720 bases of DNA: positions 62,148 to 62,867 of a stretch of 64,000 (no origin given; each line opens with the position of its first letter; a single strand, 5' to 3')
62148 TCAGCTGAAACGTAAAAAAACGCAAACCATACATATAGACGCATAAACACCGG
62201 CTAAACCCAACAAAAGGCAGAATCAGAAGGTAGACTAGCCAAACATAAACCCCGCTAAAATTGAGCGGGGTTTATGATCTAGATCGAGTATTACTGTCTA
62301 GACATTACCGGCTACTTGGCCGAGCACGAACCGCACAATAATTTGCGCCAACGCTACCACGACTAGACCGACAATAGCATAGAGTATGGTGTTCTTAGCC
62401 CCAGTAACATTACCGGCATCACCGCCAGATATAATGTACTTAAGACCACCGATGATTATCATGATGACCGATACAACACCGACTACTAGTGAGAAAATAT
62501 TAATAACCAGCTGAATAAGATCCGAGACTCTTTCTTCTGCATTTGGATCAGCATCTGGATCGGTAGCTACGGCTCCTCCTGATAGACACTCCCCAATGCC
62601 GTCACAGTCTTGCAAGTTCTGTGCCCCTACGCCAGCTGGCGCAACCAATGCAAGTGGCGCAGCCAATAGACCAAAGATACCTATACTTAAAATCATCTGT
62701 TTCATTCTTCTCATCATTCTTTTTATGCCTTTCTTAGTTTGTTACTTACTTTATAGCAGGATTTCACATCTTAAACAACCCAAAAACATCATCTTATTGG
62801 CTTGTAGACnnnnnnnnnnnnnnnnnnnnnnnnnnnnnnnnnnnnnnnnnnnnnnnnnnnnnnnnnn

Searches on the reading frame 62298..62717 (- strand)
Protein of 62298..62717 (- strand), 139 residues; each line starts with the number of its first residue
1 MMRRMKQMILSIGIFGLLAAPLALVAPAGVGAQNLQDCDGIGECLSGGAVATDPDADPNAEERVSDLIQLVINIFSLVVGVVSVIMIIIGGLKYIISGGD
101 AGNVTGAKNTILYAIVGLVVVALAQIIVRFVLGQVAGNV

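Call 38: search_protein_families(library=pfam, proteins=[window:62298-62717:-], max_evalue=0.001)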
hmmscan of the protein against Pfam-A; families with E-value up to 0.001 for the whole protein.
window:62298-62717:- (139 aa): 1 family
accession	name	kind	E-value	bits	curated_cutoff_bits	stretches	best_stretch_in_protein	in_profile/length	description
PF18895.5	T4SS_pilin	-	2e-12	47.4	26.6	1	64-131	5-71/71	Type IV secretion system pilin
